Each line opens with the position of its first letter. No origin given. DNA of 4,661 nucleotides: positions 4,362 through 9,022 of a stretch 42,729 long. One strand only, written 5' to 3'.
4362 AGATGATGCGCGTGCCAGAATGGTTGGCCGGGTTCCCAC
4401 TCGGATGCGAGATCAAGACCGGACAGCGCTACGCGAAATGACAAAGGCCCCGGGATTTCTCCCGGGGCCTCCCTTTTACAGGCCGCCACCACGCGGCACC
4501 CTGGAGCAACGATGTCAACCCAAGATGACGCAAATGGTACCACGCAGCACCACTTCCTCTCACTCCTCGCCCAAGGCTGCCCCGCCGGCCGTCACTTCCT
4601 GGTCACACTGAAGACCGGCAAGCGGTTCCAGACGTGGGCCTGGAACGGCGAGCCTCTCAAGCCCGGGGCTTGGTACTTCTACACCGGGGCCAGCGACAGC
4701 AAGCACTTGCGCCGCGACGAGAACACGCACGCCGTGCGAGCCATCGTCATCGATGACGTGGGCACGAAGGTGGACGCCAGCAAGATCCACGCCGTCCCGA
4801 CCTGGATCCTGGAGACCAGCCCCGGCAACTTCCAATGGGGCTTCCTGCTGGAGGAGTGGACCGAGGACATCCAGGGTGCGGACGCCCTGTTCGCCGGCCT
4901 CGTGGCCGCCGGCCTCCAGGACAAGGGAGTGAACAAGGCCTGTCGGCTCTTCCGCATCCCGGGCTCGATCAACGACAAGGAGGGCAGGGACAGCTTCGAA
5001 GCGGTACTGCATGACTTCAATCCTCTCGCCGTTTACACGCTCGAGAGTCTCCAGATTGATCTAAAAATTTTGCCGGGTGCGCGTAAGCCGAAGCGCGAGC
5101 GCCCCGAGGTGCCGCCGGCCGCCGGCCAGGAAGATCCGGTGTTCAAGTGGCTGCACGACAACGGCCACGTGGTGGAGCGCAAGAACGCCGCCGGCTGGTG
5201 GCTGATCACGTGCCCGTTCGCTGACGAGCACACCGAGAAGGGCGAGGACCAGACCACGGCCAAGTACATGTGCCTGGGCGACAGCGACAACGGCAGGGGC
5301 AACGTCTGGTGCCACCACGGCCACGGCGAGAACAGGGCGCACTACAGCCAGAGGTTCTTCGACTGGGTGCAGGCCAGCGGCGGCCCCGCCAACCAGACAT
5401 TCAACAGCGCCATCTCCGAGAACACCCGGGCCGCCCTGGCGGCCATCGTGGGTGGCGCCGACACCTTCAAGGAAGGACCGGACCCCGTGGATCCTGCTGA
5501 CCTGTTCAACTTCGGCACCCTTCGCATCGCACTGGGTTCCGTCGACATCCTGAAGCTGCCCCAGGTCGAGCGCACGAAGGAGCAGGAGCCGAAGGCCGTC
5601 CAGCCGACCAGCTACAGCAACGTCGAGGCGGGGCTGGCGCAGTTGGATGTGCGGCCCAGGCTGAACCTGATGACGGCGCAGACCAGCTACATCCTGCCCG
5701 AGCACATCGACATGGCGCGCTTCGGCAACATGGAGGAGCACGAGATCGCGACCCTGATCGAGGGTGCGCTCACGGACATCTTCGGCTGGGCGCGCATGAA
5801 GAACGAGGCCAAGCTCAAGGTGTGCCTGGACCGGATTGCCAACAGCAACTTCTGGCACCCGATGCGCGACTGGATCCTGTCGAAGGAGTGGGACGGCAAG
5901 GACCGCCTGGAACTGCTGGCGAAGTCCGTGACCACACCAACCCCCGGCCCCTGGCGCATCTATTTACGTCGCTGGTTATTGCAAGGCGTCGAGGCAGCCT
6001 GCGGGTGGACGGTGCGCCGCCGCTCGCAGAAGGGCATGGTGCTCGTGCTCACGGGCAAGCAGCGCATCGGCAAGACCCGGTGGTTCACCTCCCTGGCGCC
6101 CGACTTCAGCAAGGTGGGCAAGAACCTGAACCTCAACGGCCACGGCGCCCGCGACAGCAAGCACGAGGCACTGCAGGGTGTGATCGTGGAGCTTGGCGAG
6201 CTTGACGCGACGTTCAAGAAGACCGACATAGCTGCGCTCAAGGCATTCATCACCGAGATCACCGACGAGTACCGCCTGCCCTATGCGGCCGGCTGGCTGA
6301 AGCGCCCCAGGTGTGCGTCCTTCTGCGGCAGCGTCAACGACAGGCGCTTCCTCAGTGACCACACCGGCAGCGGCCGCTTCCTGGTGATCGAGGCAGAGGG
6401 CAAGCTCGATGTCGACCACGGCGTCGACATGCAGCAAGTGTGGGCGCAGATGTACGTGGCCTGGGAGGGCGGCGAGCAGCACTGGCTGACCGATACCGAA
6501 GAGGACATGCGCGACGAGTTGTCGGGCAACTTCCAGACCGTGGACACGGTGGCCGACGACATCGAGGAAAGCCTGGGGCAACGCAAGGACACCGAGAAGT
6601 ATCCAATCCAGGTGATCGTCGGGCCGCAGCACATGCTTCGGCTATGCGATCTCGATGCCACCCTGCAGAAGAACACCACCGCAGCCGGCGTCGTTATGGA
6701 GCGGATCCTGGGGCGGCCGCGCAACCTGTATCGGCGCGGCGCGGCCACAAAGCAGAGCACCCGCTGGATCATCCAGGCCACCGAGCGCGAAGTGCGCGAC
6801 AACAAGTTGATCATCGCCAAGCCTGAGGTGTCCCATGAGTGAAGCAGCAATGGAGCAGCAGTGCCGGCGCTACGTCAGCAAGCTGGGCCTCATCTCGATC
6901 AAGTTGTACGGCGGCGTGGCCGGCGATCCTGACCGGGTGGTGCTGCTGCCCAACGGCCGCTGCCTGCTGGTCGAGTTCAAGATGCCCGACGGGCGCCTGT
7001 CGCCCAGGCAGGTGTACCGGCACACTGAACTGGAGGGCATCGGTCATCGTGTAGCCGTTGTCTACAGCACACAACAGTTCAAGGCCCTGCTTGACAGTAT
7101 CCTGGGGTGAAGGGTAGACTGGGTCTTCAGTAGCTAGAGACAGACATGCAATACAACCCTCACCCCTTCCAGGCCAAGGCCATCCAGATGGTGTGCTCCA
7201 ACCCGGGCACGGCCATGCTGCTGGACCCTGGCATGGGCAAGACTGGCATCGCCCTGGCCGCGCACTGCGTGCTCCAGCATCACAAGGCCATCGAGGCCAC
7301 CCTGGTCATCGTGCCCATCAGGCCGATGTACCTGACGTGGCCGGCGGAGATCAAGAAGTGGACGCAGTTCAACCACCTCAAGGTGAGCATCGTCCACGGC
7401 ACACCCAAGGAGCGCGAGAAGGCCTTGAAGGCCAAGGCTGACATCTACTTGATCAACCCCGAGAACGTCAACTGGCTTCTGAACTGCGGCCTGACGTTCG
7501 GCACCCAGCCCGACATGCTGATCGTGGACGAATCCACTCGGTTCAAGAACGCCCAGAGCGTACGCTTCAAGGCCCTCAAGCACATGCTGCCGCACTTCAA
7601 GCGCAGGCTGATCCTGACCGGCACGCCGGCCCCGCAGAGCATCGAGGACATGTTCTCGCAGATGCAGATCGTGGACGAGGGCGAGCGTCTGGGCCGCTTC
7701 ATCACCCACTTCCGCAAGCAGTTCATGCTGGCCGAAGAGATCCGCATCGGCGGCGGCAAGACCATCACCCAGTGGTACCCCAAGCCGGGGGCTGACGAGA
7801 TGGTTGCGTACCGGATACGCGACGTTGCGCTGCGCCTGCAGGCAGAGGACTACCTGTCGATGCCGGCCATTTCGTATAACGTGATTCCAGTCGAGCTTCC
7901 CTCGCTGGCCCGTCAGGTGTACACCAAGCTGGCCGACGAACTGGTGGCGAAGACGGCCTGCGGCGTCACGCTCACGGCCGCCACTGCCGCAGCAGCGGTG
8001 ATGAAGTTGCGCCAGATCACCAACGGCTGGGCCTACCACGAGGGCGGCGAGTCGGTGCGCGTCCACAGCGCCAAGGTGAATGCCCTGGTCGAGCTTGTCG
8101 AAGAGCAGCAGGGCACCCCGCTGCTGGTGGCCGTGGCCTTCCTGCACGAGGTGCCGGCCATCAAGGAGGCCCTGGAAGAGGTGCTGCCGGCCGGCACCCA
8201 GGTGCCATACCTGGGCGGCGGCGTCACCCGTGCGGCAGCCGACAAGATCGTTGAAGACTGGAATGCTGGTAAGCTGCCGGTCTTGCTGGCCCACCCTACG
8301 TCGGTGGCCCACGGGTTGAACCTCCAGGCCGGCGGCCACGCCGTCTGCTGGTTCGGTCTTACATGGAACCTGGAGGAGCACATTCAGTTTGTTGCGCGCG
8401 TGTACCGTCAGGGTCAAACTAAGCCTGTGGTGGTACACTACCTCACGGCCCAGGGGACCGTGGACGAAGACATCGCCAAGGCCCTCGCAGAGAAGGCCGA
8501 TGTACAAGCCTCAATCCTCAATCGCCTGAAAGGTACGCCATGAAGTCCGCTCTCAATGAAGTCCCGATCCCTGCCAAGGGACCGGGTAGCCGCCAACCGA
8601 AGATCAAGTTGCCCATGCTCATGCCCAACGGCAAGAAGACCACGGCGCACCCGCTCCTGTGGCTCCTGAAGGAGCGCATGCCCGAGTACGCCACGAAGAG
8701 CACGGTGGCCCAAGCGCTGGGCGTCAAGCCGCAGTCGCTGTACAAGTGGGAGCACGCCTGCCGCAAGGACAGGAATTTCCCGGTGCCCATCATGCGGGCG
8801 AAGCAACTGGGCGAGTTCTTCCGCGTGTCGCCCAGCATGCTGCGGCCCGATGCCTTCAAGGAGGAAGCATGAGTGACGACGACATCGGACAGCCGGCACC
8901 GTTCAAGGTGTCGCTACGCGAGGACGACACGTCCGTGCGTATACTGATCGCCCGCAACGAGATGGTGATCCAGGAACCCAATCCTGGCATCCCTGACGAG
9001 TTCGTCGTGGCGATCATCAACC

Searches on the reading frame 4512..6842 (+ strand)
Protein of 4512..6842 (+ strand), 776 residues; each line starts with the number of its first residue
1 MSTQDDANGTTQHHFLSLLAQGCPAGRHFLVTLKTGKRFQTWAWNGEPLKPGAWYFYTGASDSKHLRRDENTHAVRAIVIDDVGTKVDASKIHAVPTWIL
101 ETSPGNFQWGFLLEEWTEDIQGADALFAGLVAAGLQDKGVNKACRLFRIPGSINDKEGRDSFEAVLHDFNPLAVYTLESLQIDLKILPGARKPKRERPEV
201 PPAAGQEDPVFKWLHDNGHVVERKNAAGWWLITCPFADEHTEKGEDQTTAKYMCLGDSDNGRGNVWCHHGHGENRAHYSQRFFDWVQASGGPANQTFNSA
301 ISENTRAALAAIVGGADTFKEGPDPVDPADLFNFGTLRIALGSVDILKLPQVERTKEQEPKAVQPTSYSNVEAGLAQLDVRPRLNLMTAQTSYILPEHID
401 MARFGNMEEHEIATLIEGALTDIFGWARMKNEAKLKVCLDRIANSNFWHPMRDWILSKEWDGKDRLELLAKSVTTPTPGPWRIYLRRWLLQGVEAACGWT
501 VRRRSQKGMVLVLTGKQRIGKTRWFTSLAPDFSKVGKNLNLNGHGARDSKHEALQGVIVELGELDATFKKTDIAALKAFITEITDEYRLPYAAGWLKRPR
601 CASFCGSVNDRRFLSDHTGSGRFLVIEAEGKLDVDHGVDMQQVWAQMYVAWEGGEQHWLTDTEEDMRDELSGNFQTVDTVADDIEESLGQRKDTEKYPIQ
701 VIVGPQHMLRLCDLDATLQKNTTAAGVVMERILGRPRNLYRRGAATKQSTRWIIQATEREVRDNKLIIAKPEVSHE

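Call 24: search_protein_families(library=phrogs, proteins=[window:4512-6842:+], max_evalue=0.001)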
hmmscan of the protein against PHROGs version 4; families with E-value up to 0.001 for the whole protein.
window:4512-6842:+ (776 aa): 9 families
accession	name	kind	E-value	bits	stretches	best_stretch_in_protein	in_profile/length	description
phrog_1313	-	DNA, RNA and nucleotide metabolism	2.3e-48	166.5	1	434-734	223-511/568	DNA helicase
phrog_256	-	DNA, RNA and nucleotide metabolism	1.8e-34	120.5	1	429-699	445-712/798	DNA helicase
phrog_16593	-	DNA, RNA and nucleotide metabolism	1.3e-32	114.1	1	431-648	484-698/823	DNA primase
phrog_2249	-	DNA, RNA and nucleotide metabolism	2.2e-22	80.5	1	485-759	506-776/802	DNA primase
phrog_15962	-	DNA, RNA and nucleotide metabolism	6.3e-20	72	1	439-664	480-709/835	DNA primase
phrog_36873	-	DNA, RNA and nucleotide metabolism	4.9e-19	68.6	1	499-689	538-725/1082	DNA helicase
phrog_3123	-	unknown function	2.5e-09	37.3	1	54-161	66-173/583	-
phrog_4861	-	DNA, RNA and nucleotide metabolism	8.4e-08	32.8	1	92-161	123-195/358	DNA primase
phrog_16950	-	DNA, RNA and nucleotide metabolism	0.00012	21.1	1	180-277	227-323/843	DNA primase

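Call 25: search_protein_families(library=pfam, proteins=[window:4512-6842:+], max_evalue=0.001)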
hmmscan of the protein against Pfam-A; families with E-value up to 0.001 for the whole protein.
window:4512-6842:+ (776 aa): 2 families
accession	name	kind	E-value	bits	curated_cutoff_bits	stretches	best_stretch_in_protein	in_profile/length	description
PF05272.17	VapE-like_dom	-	5e-38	131.2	25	1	457-674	3-215/217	Virulence-associated protein E-like domain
PF16793.10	RepB_primase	-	3.4e-05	24.2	24.3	1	75-158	63-148/186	RepB DNA-primase N-terminal domain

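Call 49: search_protein_families(library=ncbifam, proteins=[window:4512-6842:+], max_evalue=0.01)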
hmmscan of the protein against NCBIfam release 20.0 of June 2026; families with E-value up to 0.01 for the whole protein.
window:4512-6842:+ (776 aa): 0 families

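Call 76: find_homologous_proteins(query=window:4512-6842:+, max_evalue=1e-50)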
Query window:4512-6842:+ (776 aa): 37 proteins with E <= 1e-50 among 8000 candidates.
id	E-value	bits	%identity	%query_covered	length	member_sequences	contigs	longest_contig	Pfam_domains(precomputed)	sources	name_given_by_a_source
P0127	0.0e+0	1618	89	100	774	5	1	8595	PF05272.18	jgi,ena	-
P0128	0.0e+0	1579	86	100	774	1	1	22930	PF05272.18,PF16793.11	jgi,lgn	jgi:putative DNA primase/helicase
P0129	0.0e+0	1296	73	100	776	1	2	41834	PF05272.18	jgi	jgi:hypothetical protein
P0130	0.0e+0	1210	67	100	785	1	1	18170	PF05272.18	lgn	-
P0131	0.0e+0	1153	66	100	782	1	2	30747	PF05272.18,PF16793.11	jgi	jgi:hypothetical protein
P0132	1.2e-259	882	55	96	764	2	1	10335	PF05272.18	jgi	-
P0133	8.5e-256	869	52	98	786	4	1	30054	PF05272.18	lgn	-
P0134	1.1e-241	822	51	99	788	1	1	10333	PF05272.18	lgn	-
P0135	3.7e-240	817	53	96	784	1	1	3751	PF05272.18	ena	-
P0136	6.8e-232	790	50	99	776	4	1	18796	PF05272.18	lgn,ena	-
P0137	1.5e-226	772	49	98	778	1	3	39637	PF05272.18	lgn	-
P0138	6.3e-223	760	49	98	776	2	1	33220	PF05272.18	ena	-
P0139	1.5e-220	752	48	99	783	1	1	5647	PF05272.18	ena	-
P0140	1.3e-217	743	48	98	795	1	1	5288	PF05272.18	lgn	-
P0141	2.7e-217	742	47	99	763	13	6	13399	PF05272.18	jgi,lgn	jgi:hypothetical protein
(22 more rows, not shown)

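Call 89: find_encoding_contigs(protein=P0129, flank=10000, max_places=1)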
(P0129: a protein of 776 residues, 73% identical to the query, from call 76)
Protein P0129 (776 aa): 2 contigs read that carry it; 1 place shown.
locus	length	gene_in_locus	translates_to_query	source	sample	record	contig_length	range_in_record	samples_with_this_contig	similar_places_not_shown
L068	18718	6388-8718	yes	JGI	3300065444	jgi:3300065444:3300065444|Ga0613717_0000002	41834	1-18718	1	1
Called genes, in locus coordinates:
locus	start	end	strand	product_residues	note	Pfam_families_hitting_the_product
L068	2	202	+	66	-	?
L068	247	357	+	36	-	-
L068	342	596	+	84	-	-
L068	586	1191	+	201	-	-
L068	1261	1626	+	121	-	-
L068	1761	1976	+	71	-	-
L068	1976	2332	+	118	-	-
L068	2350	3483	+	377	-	PF10926:DUF2800, PF12705:PDDEXK_1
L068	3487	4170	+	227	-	-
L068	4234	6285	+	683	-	PF00476:DNA_pol_A (faint)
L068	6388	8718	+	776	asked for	PF05272:VapE-like_dom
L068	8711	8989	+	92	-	-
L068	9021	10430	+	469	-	PF00176:SNF2-rel_dom, PF00270:DEAD, PF04851:ResIII (weak), PF00271:Helicase_C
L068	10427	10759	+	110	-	-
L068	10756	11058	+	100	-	-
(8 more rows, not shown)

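Call 90: find_encoding_contigs(protein=P0131, flank=10000, max_places=1)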
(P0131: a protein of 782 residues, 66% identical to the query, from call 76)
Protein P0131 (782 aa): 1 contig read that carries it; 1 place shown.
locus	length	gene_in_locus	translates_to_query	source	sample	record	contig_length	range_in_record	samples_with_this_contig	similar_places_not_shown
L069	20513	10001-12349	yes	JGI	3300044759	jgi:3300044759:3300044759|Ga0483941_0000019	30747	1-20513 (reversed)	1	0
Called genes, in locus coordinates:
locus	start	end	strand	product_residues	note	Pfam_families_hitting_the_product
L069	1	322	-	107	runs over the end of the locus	-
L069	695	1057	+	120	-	-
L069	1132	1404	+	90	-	-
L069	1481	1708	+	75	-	-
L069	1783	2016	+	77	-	-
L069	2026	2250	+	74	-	-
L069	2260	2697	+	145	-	-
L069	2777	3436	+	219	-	PF19474:DUF6011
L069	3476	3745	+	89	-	-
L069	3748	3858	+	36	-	-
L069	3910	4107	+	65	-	-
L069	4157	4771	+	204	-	-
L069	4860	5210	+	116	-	-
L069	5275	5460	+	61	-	-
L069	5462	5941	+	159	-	-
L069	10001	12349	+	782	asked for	PF16793:RepB_primase (weak), PF05272:VapE-like_dom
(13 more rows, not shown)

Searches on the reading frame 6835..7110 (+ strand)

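Call 50: search_protein_families(library=pfam, proteins=[window:6835-7110:+], max_evalue=0.01)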
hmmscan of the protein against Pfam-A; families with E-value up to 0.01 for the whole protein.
window:6835-7110:+ (91 aa): 1 family
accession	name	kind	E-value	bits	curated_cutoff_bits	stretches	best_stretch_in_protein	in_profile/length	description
PF08774.17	VRR_NUC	-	1.2e-05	25.7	23.8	1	23-79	56-115/116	VRR-NUC domain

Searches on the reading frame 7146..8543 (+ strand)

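Call 24: search_protein_families(library=phrogs, proteins=[window:7146-8543:+], max_evalue=0.001)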
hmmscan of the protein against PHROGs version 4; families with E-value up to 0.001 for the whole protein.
window:7146-8543:+ (465 aa): 9 families
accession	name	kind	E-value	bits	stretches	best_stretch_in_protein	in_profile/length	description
phrog_62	-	DNA, RNA and nucleotide metabolism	2.5e-129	434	1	1-463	693-1138/1881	DNA helicase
phrog_11354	-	unknown function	6.7e-33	113.8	1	365-462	12-109/116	-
phrog_16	-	DNA, RNA and nucleotide metabolism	1.3e-14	54.4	1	2-428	270-592/986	DNA helicase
phrog_29996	-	unknown function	3.7e-14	52.7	1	342-453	1050-1159/1189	-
phrog_24008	-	DNA, RNA and nucleotide metabolism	3.4e-08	32.8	1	309-454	815-958/1006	helicase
phrog_23807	-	unknown function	5.1e-08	32.1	0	115-178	254-324/1053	-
phrog_11801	-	other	2.3e-07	29.3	1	366-457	1401-1492/2269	DNA methyltransferase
phrog_1685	-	unknown function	4.5e-07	28.4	1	366-460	1457-1551/2278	-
phrog_21007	-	other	0.00091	18.4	0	363-460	60-157/857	DNA methyltransferase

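Call 25: search_protein_families(library=pfam, proteins=[window:7146-8543:+], max_evalue=0.001)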
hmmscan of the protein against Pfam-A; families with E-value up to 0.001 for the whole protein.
window:7146-8543:+ (465 aa): 4 families
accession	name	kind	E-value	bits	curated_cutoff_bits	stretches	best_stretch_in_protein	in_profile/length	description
PF00176.29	SNF2-rel_dom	-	4.1e-19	69.2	24.9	1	24-293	22-286/290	SNF2-related domain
PF00270.35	DEAD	-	2.1e-12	47.6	26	1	7-168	2-166/167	DEAD/DEAH box helicase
PF00271.37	Helicase_C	-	1.8e-09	38.2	23.5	1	310-423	2-110/110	Helicase conserved C-terminal domain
PF04851.21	ResIII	-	1e-08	35.7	22.5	1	4-161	3-162/164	Type III restriction enzyme, res subunit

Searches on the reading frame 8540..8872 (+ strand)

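Call 24: search_protein_families(library=phrogs, proteins=[window:8540-8872:+], max_evalue=0.001)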
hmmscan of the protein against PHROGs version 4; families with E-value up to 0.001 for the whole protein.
window:8540-8872:+ (110 aa): 2 families
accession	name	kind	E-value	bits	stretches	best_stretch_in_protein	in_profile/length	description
phrog_4745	-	DNA, RNA and nucleotide metabolism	2.2e-05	25.2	1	44-87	25-67/107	DNA binding protein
phrog_597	-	DNA, RNA and nucleotide metabolism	0.00031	21.8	1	45-86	107-145/200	DNA binding protein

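Call 25: search_protein_families(library=pfam, proteins=[window:8540-8872:+], max_evalue=0.001)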
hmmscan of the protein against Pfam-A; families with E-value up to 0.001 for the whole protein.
window:8540-8872:+ (110 aa): 0 families
